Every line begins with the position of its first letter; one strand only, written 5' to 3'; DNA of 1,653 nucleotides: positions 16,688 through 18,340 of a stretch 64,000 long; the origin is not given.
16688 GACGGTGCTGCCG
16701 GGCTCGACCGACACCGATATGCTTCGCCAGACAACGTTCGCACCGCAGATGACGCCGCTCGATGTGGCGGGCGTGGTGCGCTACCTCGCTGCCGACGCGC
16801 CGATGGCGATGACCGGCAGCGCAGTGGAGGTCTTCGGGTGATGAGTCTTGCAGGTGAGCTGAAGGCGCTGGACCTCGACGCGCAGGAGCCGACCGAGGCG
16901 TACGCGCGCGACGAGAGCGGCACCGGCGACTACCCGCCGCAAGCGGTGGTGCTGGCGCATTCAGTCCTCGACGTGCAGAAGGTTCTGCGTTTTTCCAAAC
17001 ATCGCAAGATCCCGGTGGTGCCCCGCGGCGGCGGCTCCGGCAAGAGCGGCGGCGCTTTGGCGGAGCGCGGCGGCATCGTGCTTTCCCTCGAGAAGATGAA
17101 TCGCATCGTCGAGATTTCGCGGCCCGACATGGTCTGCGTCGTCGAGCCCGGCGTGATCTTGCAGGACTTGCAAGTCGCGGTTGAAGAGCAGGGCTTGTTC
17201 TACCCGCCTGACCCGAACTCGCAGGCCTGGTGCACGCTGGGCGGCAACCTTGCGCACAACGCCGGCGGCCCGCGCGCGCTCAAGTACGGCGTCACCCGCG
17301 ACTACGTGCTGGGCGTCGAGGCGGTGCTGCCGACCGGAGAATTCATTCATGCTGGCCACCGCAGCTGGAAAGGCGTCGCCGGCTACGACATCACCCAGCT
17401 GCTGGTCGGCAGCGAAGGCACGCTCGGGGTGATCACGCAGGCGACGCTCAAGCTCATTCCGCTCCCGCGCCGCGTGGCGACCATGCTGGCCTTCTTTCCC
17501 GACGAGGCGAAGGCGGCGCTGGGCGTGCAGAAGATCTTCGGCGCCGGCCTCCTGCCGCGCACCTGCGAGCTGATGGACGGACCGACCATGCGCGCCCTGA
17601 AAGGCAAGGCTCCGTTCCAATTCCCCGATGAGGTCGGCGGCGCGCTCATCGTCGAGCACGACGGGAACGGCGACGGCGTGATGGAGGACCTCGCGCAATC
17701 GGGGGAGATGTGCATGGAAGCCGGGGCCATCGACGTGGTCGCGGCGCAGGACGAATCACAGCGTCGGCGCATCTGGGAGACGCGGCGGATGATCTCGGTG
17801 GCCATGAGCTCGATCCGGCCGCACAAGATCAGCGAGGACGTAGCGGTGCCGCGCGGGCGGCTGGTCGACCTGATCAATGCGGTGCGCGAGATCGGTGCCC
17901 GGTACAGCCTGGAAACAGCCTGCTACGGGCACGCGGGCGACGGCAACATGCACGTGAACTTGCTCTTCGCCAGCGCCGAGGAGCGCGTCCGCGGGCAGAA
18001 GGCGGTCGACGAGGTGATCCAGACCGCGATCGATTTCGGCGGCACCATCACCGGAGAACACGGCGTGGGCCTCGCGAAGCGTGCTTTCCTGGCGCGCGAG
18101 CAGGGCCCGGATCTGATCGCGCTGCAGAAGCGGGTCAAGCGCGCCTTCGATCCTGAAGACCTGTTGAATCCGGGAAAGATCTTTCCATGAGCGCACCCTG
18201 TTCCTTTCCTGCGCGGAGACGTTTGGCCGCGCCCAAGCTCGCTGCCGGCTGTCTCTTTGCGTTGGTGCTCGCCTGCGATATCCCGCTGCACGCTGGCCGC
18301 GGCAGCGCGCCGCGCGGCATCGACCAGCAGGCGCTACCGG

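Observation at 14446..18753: Tightly coupled operon PTPS - GTP cyclohydrolase I - SDR - FAD-linked oxidase - (seleno)redoxin, divergent from a stand-alone GTP cyclohydrolase II: candidate pterin-type cofactor or redox pathway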

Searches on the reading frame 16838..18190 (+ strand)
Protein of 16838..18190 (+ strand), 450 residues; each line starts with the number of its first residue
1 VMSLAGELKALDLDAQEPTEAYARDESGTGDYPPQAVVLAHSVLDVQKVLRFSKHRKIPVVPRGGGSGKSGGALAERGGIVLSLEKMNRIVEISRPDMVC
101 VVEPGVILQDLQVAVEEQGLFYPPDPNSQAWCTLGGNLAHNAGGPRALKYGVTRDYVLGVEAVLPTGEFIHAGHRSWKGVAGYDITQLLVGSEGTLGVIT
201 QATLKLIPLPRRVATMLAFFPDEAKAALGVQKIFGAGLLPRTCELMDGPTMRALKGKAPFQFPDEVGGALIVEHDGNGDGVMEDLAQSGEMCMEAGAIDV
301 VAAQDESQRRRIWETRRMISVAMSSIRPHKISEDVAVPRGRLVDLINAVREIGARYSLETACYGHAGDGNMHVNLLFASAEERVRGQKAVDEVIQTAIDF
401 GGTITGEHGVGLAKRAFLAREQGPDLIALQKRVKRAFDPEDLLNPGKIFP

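Call 8: search_protein_families(library=pfam, proteins=[window:16838-18190:+])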
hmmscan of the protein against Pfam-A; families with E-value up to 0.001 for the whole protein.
window:16838-18190:+ (450 aa): 2 families
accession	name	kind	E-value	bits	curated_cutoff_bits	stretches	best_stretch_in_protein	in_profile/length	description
PF02913.24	FAD-oxidase_C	-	1.3e-64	218.7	21.2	1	210-448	2-248/248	FAD linked oxidases, C-terminal domain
PF01565.28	FAD_binding_4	-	1.1e-42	145.5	26.4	1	34-172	1-138/139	FAD binding domain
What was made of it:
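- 16841..18190 (+): GlcD-family FAD-dependent D-2-hydroxyacid dehydrogenase or oxidase (449 aa), stand-alone. PF01565 + PF02913 (call 8).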

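Call 9: search_protein_families(library=ncbifam, proteins=[window:16838-18190:+])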
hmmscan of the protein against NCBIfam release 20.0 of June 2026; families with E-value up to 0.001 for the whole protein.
window:16838-18190:+ (450 aa): 10 families
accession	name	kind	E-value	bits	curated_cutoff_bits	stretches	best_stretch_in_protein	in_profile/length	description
TIGR00387.1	glcD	equivalog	4e-122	408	567.9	1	37-447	1-413/413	glycolate oxidase subunit GlcD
NF008408.0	PRK11230.1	equivalog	3.2e-90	303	897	1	13-450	35-473/499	glycolate oxidase subunit GlcD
NF049975.1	2HglutDHaseYdiJ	equivalog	3.2e-50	170.9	1350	3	33-174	51-194/1018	D-2-hydroxyglutarate dehydrogenase YdiJ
NF008439.0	PRK11282.1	equivalog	2.1e-34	118.9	284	1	50-219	15-183/358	glycolate oxidase subunit GlcE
TIGR01679.1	bact_FAD_ox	subfamily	5.2e-10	38.8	292.25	1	28-209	6-175/419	FAD-linked oxidoreductase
NF053785.1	DcplphribOxDprE1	equivalog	5.2e-09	35.8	500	1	48-208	29-182/449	decaprenylphosphoryl-beta-D-ribose oxidase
NF041227.1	BagG_FevA2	exception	7.1e-09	34.8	850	1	32-226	44-226/455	bagremycin/ferroverdin biosynthesis FAD-dependent oxygenase BagG/FevA2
TIGR01677.1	pln_FAD_oxido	subfamily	8.5e-07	27.8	383.1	1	76-215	82-220/560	FAD-dependent oxidoreductase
TIGR01678.1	FAD_lactone_ox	subfamily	2.5e-06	26.7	396.8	1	41-208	22-180/438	sugar 1,4-lactone oxidase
NF041226.1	BagK_FevA1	equivalog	3.8e-06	25.6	800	1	32-226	39-222/453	bagremycin/ferroverdin biosynthesis FAD-dependent oxygenase BagK/FevA1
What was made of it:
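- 16841..18190 (+): TIGR00387 glcD scores 408 bits, below its cut-off of 567.9 (call 9).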

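Call 30: search_solved_structures(query=window:16838-18190:+, max_evalue=1e-10)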
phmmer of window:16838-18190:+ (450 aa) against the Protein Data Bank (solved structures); distinct sequences matched with E-value up to 1e-10: 25.
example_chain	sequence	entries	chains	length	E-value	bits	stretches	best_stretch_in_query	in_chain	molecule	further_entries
9qgz_A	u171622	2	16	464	9.4e-94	318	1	19-449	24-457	Glycolate oxidase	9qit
7qh2_C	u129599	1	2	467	5e-86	292.6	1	19-448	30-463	Lactate dehydrogenase (NAD(+),ferredoxin) subunit LctD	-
8jdc_A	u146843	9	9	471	4.6e-71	243.3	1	19-448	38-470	Probable D-lactate dehydrogenase, mitochondrial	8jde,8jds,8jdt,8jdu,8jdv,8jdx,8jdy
8jdb_A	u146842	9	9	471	1e-69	238.8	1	19-448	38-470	Probable D-lactate dehydrogenase, mitochondrial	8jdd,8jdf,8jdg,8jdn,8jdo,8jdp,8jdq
3pm9_A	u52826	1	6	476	3.2e-59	204.2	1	19-448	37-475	Putative oxidoreductase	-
6lpn_A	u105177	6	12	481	3.5e-52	181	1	44-450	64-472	D-2-hydroxyglutarate dehydrogenase, mitochondrial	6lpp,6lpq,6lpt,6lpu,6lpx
2uuu_A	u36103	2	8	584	1.4e-31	113.1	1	32-247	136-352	ALKYLDIHYDROXYACETONEPHOSPHATE SYNTHASE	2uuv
4bby_A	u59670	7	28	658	7.5e-22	81.1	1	43-250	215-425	ALKYLDIHYDROXYACETONEPHOSPHATE SYNTHASE, PEROXISOMAL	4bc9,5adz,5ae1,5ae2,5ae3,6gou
4bc7_A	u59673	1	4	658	7.5e-22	81.1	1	43-250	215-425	ALKYLDIHYDROXYACETONEPHOSPHATE SYNTHASE, PEROXISOMAL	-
4bca_A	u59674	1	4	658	7.8e-22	81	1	43-250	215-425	ALKYLDIHYDROXYACETONEPHOSPHATE SYNTHASE, PEROXISOMAL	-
6v42_A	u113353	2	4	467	1.1e-15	60.8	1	41-230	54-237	FAD/FMN-containing dehydrogenase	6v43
8s7t_A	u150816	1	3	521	8.4e-15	57.8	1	30-224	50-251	Oxidoreductase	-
9fge_A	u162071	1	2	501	1e-14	57.5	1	30-210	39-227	FAD-binding oxidoreductase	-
8s7p_A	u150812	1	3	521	1.1e-14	57.5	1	30-224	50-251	Oxidoreductase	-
8s7r_A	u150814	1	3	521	1.1e-14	57.4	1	30-224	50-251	Oxidoreductase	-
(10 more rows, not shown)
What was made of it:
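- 16841..18190 (+): PDB matches: glycolate oxidase 9qgz 9e-94, LctD 5e-86, D-LDH 5e-71 (call 30).
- Closest known: Glycolate oxidase GlcDEF, D-lactate dehydrogenase and LctD flavoproteins. Same: Match to glycolate oxidase 9qgz at E=9e-94 (calls 8, 30).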
